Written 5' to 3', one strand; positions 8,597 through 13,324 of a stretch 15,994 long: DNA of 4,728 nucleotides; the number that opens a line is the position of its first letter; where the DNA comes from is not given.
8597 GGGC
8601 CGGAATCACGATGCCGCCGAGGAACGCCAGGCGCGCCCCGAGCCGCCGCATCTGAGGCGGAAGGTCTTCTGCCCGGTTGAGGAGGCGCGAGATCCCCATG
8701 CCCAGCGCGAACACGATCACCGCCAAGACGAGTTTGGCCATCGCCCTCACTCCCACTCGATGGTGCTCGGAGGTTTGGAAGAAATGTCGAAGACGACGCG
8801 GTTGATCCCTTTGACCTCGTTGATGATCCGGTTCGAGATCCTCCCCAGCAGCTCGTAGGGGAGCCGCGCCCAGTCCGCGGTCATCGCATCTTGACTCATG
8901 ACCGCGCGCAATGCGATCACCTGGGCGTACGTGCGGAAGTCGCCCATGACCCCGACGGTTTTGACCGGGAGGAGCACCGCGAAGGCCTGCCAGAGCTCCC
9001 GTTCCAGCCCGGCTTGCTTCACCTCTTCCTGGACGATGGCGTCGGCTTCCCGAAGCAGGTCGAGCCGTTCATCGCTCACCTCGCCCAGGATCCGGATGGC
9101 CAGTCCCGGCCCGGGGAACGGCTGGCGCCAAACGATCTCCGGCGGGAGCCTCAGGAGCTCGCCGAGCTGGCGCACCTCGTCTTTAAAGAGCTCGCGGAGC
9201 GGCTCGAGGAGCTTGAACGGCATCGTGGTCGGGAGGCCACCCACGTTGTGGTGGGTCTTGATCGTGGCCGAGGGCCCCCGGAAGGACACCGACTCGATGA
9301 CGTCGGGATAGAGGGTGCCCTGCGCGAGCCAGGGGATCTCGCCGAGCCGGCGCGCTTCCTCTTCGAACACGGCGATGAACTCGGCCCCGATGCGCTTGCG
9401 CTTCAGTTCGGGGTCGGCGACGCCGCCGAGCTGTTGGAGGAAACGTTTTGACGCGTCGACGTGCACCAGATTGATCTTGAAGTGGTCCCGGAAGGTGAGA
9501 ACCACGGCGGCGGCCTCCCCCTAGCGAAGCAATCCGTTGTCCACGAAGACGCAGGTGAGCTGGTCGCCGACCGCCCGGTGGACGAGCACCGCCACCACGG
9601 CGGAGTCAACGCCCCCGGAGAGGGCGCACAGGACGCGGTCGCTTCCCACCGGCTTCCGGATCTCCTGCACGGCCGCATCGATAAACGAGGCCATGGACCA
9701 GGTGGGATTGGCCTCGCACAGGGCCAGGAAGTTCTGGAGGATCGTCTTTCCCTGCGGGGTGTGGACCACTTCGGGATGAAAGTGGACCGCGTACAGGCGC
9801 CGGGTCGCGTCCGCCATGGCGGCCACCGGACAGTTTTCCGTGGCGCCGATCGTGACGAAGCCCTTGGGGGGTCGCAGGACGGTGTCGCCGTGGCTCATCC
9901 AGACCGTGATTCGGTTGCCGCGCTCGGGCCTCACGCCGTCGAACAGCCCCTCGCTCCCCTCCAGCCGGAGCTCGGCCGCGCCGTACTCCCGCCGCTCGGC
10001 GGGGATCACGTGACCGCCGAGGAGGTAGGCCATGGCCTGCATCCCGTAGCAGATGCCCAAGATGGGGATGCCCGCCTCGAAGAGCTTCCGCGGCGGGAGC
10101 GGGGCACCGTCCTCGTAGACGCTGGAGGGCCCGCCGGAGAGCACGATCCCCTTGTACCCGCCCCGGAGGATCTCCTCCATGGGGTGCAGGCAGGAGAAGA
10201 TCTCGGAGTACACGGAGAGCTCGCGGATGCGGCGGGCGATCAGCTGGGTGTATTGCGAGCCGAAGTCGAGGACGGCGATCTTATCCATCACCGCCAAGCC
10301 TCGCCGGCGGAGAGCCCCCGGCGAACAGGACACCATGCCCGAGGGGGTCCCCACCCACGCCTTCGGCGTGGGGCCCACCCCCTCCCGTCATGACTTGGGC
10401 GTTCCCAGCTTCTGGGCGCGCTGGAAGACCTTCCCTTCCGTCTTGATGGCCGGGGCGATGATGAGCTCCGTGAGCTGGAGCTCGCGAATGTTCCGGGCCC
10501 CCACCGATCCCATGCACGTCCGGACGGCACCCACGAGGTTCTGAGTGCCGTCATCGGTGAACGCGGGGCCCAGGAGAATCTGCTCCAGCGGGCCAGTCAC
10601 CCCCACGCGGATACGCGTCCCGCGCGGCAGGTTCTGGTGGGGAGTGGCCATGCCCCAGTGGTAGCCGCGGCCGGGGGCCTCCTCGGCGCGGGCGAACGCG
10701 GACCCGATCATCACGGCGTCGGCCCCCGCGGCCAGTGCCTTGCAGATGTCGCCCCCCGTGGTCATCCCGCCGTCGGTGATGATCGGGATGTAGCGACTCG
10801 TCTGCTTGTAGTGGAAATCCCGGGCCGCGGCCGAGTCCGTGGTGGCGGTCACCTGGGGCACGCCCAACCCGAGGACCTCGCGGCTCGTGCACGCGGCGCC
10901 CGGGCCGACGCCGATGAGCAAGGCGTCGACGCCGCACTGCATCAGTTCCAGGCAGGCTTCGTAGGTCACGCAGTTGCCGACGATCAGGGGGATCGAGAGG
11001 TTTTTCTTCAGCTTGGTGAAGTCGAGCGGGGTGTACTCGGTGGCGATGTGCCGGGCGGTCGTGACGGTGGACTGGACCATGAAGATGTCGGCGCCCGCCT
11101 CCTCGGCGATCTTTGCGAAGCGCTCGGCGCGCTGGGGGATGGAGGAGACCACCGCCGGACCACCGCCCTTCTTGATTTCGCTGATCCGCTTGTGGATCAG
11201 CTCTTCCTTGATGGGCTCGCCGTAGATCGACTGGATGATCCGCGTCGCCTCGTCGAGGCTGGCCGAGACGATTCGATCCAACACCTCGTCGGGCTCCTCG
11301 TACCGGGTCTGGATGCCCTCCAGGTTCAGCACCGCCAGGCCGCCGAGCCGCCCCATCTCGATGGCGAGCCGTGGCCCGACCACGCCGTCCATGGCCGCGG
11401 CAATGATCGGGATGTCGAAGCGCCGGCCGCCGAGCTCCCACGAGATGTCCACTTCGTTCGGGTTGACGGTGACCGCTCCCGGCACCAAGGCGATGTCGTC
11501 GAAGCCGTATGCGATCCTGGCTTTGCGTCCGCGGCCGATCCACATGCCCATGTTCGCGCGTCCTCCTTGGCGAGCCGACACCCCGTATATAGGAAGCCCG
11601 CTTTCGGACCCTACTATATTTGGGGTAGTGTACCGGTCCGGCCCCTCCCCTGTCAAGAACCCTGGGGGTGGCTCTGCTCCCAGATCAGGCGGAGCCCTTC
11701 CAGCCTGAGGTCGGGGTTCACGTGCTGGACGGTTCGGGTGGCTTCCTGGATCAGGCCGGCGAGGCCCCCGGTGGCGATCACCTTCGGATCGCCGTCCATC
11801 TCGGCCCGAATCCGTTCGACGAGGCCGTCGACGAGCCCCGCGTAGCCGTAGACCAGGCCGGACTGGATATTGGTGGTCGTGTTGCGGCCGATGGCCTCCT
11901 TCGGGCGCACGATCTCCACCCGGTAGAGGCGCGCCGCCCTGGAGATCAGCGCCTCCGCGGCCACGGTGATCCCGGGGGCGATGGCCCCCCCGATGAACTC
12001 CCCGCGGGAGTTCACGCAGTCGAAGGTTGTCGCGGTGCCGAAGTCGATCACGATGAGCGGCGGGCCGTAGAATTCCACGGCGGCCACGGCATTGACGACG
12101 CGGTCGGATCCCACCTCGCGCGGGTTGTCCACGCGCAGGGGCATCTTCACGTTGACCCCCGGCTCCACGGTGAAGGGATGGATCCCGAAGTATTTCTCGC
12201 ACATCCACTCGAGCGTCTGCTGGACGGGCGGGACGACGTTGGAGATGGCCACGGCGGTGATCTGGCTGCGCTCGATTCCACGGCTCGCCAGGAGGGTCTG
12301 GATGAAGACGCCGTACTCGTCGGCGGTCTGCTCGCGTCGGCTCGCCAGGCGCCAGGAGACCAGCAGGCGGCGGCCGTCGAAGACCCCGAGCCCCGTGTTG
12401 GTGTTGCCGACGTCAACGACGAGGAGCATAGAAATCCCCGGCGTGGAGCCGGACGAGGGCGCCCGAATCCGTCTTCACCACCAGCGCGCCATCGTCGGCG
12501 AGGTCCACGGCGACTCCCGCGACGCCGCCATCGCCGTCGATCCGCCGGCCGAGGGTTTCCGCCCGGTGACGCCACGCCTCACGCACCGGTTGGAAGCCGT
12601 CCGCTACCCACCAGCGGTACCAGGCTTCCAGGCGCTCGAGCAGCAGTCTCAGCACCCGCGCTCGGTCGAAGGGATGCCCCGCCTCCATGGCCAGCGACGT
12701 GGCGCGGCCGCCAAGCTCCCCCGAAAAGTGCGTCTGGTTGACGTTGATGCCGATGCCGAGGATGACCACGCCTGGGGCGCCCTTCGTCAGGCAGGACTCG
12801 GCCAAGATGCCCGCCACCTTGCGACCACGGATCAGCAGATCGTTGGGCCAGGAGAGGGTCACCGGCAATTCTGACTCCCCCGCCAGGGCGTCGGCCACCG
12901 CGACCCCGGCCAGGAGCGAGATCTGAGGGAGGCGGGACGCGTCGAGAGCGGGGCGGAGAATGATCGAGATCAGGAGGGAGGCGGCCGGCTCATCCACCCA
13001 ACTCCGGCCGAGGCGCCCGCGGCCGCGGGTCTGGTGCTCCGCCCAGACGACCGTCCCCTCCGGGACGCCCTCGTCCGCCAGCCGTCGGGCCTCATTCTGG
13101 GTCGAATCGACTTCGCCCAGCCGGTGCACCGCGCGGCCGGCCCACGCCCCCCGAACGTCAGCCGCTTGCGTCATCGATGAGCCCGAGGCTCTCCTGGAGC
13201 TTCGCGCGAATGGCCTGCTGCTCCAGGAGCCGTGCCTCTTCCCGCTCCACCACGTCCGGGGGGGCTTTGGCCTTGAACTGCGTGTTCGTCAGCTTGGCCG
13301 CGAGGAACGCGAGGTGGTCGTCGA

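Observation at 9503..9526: guaA interrupted by a lone in-frame TAG, followed by a perfect SD-GTG restart signal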

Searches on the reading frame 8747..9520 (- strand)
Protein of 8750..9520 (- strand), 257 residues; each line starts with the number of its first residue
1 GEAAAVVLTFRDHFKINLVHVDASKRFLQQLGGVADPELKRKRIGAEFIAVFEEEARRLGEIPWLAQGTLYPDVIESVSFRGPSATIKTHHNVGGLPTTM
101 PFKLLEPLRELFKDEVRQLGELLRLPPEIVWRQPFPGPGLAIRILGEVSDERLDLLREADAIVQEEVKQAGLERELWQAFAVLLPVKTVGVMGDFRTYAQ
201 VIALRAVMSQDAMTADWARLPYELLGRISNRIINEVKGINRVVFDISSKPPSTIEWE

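Call 7: search_protein_families(library=pfam, proteins=[window:8750-9520:-])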
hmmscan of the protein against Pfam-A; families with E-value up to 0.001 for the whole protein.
window:8750-9520:- (257 aa): 1 family
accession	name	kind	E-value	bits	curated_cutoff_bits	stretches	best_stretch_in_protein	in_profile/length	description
PF00958.27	GMP_synt_C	-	6.3e-46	154.8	27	1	165-256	1-92/92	GMP synthase C terminal domain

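Call 8: find_encoding_contigs(protein=window:8747-9505:-, flank=10000, max_places=10)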
Protein window:8747-9505:- (252 aa): no gene with exactly this product is on record in the collection.

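Call 23: search_protein_families(library=ncbifam, proteins=[window:8750-9520:-], max_evalue=0.01)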
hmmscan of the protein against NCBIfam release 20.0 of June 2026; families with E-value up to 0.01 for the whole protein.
window:8750-9520:- (257 aa): 3 families
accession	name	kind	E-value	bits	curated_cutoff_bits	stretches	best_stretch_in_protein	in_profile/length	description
NF000848.1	PRK00074.1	equivalog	4.6e-129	431.3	400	1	2-257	256-512/512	glutamine-hydrolyzing GMP synthase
TIGR00884.1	guaA_Cterm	equivalog_domain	6.2e-121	403.5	338.75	1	1-257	57-310/310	glutamine-hydrolyzing GMP synthase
NF010587.0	PRK13980.1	equivalog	0.0041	16.4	255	1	105-136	160-191/267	NAD+ synthase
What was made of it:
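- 8750..9520 (-): C-terminal part of 257 codons after the TAG. It holds the rest of the ATP-pyrophosphatase core and the GMP_synt_C dimerisation domain, and it is under the same purifying selection as the N half. Calls 7 and 23.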

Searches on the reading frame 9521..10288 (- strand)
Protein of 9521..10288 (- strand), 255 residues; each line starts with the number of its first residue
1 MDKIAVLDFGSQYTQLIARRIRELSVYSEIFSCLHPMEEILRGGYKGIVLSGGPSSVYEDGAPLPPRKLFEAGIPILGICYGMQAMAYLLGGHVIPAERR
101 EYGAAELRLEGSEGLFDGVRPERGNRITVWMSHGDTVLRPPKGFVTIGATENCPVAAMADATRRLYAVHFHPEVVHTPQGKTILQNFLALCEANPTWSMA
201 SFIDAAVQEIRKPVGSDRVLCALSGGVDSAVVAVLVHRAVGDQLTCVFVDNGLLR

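Call 7: search_protein_families(library=pfam, proteins=[window:9524-10288:-])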
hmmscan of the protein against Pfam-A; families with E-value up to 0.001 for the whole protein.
window:9524-10288:- (255 aa): 4 families
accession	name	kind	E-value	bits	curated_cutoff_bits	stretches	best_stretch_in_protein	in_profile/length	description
PF00117.34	GATase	-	6.6e-44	150.3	22.8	1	6-188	2-187/190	Glutamine amidotransferase class-I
PF07722.19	Peptidase_C26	-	6.3e-06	26.5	20.5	1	68-173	100-219/219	Peptidase C26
PF02540.23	NAD_synthase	-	8.8e-05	22.2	21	1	212-243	14-45/242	NAD synthase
PF03054.22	tRNA_Me_trans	-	0.00016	21.9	20.6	1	218-250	2-33/202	tRNA methyl transferase HUP domain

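Call 9: find_encoding_contigs(protein=window:9521-10288:-, flank=10000, max_places=10)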
Protein window:9521-10288:- (255 aa): no gene with exactly this product is on record in the collection.

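Call 23: search_protein_families(library=ncbifam, proteins=[window:9524-10288:-], max_evalue=0.01)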
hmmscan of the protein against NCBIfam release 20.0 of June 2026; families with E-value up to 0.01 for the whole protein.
window:9524-10288:- (255 aa): 33 families (the best 25 are shown)
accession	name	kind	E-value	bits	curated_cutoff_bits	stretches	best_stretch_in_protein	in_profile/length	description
NF000848.1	PRK00074.1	equivalog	4.3e-100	335.7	400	1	4-255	1-253/512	glutamine-hydrolyzing GMP synthase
TIGR00888.1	guaA_Nterm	equivalog_domain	4.4e-70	234.9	172.15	1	4-193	1-187/188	glutamine-hydrolyzing GMP synthase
NF001975.0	PRK00758.1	equivalog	1.3e-47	161.8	198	1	3-193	3-184/185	GMP synthase subunit A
TIGR00884.1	guaA_Cterm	equivalog_domain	5.7e-20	71.8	338.75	1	202-255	2-55/310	glutamine-hydrolyzing GMP synthase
NF011201.0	PRK14607.1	equivalog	3.1e-18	65.7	670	1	37-204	37-200/534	bifunctional anthranilate synthase component II/anthranilate phosphoribosyltransferase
NF005799.0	PRK07649.1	equivalog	5.4e-17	62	327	1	48-189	47-186/195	aminodeoxychorismate/anthranilate synthase component II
NF005849.0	PRK07765.1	equivalog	1.2e-15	57.3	308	1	42-210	44-211/219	aminodeoxychorismate/anthranilate synthase component II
TIGR00566.1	trpG_papA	subfamily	4.3e-14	52.7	121.05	1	32-189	34-191/192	glutamine amidotransferase of anthranilate synthase or aminodeoxychorismate synthase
NF006562.0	PRK09065.1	equivalog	6.8e-14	52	205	1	67-177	84-193/242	glutamine amidotransferase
NF006462.0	PRK08857.1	equivalog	1.6e-13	50.7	345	1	48-189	47-191/193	aminodeoxychorismate/anthranilate synthase component II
NF005946.0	PRK08007.1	equivalog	1.6e-13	50.6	332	1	46-188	45-185/187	aminodeoxychorismate synthase component 2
NF005743.0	PRK07567.1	equivalog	1.9e-13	50.2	264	1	70-174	90-192/245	glutamine amidotransferase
NF010081.0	PRK13566.1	equivalog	7.5e-13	47.6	645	1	3-193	530-722/729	anthranilate synthase component I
NF005458.0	PRK07053.1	equivalog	5.3e-12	45.6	250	1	49-177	52-183/234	glutamine amidotransferase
NF005271.0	PRK06774.1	equivalog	9.5e-12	44.7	340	1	39-188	38-189/191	aminodeoxychorismate synthase component II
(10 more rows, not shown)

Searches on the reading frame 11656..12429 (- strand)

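Call 22: search_protein_families(library=pfam, proteins=[window:11656-12429:-], max_evalue=0.1)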
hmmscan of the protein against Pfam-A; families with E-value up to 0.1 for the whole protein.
window:11656-12429:- (258 aa): 1 family
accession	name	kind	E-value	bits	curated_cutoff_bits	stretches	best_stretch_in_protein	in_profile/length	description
PF03309.20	Pan_kinase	-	1.7e-74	250.5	24.7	1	2-206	1-205/205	Type III pantothenate kinase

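Call 23: search_protein_families(library=ncbifam, proteins=[window:11656-12429:-], max_evalue=0.01)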
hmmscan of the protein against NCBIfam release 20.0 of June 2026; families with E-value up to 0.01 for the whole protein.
window:11656-12429:- (258 aa): 31 families (the best 25 are shown)
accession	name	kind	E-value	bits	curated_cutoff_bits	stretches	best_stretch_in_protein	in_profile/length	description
NF009855.0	PRK13321.1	equivalog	8.6e-100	333.2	233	1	1-254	1-255/256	type III pantothenate kinase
NF009847.0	PRK13318.1-5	equivalog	1e-97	326.5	381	1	1-253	1-254/256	type III pantothenate kinase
NF009843.0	PRK13318.1-1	equivalog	3.6e-94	314.8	426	1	1-254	1-254/259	type III pantothenate kinase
NF009844.0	PRK13318.1-2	equivalog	2.3e-92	308.8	331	1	1-254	1-255/259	type III pantothenate kinase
NF009845.0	PRK13318.1-3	equivalog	1e-86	290.4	358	1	1-253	1-254/258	type III pantothenate kinase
NF009848.0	PRK13318.1-6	equivalog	1.1e-79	267.4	248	1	1-252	1-253/256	type III pantothenate kinase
TIGR00671.1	baf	subfamily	3.8e-72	242.9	58.2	1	2-249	1-241/243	type III pantothenate kinase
NF009846.0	PRK13318.1-4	equivalog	4.6e-61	206.4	432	1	1-252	1-252/255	type III pantothenate kinase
NF009861.0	PRK13324.1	equivalog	6.2e-48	163.6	495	1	1-250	1-250/258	type III pantothenate kinase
NF009849.0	PRK13320.1-1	equivalog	2.9e-42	144.8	354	1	2-249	10-259/267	type III pantothenate kinase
NF009852.0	PRK13320.1-4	equivalog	7.7e-41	140.1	439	1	3-248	16-263/270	pantothenate kinase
NF009853.0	PRK13320.1-5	equivalog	1.3e-31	110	287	1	1-251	1-238/243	type III pantothenate kinase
NF009860.0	PRK13322.1-5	equivalog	5.9e-29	101.5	288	1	1-251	1-245/248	pantothenate kinase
NF009871.0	PRK13331.1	equivalog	1.5e-28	99.8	251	1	3-236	10-226/253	pantothenate kinase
NF009850.0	PRK13320.1-2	equivalog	3.2e-28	99.1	321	1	1-249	1-233/241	type III pantothenate kinase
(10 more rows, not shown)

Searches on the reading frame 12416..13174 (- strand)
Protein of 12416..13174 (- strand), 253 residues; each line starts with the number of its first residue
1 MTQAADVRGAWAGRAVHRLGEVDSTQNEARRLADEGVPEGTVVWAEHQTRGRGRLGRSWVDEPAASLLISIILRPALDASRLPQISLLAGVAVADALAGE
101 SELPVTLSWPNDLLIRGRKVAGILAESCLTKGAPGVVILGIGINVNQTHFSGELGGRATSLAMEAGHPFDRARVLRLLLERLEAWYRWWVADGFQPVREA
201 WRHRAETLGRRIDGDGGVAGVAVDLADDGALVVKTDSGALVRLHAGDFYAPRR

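Call 22: search_protein_families(library=pfam, proteins=[window:12416-13174:-], max_evalue=0.1)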
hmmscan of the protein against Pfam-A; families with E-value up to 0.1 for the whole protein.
window:12416-13174:- (253 aa): 3 families
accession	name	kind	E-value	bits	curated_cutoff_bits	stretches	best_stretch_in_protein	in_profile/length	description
PF03099.24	BPL_LplA_LipB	-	9.4e-18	64.8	21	1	22-144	4-133/133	Biotin/lipoate A/B protein ligase family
PF16917.10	BPL_LplA_LipB_2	-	2.8e-12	47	27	1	61-202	36-182/183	Biotin/lipoate A/B protein ligase family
PF02237.23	BPL_C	-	1.4e-07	31.7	21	1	213-248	10-45/48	Biotin protein ligase C terminal domain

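Call 23: search_protein_families(library=ncbifam, proteins=[window:12416-13174:-], max_evalue=0.01)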
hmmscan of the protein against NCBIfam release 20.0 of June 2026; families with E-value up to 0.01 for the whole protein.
window:12416-13174:- (253 aa): 11 families
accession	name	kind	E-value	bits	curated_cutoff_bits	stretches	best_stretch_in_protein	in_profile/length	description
TIGR00121.1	birA_ligase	equivalog_domain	1.6e-50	171.9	83.1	1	16-243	2-227/235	biotin--[acetyl-CoA-carboxylase] ligase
NF006206.0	PRK08330.1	equivalog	4e-45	154.1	311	1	12-247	9-237/243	biotin--protein ligase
NF008848.0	PRK11886.1-3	equivalog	1.3e-41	142.7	362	1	16-247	80-312/319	bifunctional biotin--[acetyl-CoA-carboxylase] ligase/biotin operon repressor BirA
NF008847.0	PRK11886.1-2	equivalog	1.6e-32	113.1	293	1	21-240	86-306/320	bifunctional biotin--[acetyl-CoA-carboxylase] ligase/biotin operon repressor BirA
NF005405.0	PRK06955.1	equivalog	1.5e-29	103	312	1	34-247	59-290/300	biotin--[acetyl-CoA-carboxylase] ligase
NF008846.0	PRK11886.1-1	equivalog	1.6e-24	86.8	353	1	21-247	82-305/312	bifunctional biotin--[acetyl-CoA-carboxylase] ligase/biotin operon repressor BirA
NF008849.0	PRK11886.1-4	equivalog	1e-22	80.7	474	1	16-237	81-304/320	bifunctional biotin--[acetyl-CoA-carboxylase] ligase/biotin operon repressor BirA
NF008850.0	PRK11886.1-5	equivalog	3.1e-19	69.3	489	1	35-239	99-306/320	bifunctional biotin--[acetyl-CoA-carboxylase] ligase/biotin operon repressor BirA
NF004607.0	PRK05935.1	equivalog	6.3e-18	65.3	219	1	21-183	10-172/190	biotin--protein ligase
NF009862.0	PRK13325.1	equivalog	2.7e-13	49.5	761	1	39-207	109-276/592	bifunctional biotin--[acetyl-CoA-carboxylase] ligase/type III pantothenate kinase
NF006294.0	PRK08477.1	equivalog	6.9e-12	45.2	179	1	16-149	6-135/214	biotin--[acetyl-CoA-carboxylase] ligase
